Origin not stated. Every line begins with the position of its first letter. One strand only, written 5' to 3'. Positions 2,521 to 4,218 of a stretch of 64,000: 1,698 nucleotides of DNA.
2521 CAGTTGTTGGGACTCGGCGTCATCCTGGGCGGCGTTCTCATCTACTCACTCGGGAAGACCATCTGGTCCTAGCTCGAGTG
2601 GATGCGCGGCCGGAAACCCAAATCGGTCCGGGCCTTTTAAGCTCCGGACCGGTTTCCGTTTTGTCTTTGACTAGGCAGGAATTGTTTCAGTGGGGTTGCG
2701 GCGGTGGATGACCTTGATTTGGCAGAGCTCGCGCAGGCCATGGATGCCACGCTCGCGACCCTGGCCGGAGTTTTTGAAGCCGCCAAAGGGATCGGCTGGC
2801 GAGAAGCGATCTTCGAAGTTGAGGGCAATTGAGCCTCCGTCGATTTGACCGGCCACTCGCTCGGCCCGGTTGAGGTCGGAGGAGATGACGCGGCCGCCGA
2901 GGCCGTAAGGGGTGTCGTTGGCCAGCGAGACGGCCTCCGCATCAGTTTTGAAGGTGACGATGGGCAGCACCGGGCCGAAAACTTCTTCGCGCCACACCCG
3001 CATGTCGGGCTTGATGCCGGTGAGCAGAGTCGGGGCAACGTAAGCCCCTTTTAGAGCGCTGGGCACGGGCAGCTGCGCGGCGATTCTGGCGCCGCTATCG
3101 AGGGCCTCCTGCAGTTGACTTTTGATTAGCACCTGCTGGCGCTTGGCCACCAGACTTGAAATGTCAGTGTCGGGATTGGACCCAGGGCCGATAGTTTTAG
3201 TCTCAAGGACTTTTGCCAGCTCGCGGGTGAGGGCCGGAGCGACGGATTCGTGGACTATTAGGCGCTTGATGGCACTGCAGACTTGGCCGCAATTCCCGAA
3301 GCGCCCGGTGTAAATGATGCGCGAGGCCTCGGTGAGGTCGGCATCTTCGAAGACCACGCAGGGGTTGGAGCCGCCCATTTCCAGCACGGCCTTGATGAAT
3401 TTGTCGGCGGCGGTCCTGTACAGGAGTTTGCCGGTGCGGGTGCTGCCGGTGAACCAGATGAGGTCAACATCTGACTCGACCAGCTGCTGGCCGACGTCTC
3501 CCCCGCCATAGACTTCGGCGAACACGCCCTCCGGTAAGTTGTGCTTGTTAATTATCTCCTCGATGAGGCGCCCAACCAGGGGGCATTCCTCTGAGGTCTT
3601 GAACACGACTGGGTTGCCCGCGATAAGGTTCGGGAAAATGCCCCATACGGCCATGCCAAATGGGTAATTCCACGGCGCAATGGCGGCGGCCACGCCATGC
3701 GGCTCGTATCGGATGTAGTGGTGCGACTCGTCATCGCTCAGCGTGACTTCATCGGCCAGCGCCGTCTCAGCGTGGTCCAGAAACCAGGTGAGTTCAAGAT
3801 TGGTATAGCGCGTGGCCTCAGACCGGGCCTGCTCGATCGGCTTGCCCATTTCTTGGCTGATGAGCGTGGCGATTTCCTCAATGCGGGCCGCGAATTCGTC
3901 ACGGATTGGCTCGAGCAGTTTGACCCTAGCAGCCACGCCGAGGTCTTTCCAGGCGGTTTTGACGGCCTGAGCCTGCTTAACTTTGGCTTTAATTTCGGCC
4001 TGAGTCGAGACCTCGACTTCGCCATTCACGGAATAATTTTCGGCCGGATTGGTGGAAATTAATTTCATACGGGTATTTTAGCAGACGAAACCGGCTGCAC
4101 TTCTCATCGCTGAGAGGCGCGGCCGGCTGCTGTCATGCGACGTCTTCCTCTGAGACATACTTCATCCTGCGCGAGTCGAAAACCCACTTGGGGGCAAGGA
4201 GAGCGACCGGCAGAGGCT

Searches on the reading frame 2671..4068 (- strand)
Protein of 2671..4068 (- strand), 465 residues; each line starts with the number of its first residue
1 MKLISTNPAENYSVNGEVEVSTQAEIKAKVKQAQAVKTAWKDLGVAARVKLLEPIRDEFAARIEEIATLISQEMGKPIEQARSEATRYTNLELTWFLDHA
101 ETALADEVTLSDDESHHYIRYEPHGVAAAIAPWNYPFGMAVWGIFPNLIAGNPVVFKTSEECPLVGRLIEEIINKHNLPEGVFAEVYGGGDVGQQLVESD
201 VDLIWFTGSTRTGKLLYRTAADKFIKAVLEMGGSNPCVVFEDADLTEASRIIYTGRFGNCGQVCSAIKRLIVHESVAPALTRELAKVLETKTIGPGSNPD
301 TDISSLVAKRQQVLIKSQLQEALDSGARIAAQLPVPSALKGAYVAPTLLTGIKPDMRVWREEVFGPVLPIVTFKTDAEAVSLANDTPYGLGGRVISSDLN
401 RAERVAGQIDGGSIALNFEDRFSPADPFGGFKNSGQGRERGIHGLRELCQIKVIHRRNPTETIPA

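Call 17: search_protein_families(library=pfam, proteins=[window:2671-4068:-])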
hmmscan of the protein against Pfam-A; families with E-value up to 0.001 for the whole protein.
window:2671-4068:- (465 aa): 1 family
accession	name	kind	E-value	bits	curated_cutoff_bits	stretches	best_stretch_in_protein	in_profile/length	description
PF00171.27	Aldedh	-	1.5e-131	439.6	23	1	5-454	11-461/461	Aldehyde dehydrogenase family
